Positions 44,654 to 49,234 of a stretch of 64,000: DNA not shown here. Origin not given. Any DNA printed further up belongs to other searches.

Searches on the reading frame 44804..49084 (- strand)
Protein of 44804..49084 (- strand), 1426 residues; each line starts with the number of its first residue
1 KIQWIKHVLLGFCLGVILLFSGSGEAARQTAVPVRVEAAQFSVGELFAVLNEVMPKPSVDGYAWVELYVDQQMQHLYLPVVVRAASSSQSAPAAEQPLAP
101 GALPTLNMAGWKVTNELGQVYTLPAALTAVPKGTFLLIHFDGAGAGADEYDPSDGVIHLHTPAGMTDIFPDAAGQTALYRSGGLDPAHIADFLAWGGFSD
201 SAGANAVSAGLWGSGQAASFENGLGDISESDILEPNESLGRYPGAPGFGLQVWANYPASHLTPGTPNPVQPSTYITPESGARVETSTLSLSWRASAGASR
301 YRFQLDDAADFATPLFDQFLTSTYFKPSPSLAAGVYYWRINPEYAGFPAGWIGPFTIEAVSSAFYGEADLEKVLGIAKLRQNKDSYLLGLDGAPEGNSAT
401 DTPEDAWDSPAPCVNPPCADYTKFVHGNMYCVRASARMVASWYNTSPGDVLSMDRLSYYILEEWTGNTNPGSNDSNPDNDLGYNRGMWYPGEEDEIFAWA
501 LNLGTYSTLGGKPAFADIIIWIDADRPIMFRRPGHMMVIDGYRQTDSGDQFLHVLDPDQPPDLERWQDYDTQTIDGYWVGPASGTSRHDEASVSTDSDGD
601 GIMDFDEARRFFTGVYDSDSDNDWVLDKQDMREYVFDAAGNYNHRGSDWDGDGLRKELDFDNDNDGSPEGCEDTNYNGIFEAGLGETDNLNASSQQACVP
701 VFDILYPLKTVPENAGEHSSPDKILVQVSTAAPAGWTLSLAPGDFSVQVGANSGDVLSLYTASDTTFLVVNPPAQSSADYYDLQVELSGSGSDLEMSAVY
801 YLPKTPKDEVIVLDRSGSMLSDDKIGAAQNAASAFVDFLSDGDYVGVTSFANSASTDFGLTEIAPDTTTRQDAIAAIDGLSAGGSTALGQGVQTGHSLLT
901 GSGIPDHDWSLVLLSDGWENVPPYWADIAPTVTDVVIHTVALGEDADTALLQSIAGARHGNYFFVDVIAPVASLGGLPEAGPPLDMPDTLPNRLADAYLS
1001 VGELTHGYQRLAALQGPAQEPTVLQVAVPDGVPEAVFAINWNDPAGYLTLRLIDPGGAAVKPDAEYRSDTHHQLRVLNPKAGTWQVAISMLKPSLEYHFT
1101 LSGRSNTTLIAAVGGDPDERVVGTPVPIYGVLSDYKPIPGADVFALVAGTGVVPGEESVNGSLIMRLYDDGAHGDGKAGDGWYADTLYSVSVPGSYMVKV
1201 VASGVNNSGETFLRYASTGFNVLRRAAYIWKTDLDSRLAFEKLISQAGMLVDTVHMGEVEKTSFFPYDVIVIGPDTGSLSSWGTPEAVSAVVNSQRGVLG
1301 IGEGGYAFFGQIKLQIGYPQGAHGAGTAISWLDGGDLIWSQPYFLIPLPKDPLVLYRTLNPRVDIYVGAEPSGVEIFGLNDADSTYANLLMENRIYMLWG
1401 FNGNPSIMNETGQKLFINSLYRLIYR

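Call 28: search_protein_families(library=pfam, proteins=[window:44804-49084:-], max_evalue=0.00001)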
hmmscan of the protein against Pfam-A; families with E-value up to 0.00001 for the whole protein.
window:44804-49084:- (1426 aa): 2 families
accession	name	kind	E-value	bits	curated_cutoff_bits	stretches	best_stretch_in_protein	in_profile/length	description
PF00092.34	VWA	-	2e-13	51.3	23.8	1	810-966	3-163/174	von Willebrand factor type A domain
PF13519.12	VWA_2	-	6.7e-12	46.4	27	1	810-917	2-106/107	von Willebrand factor type A domain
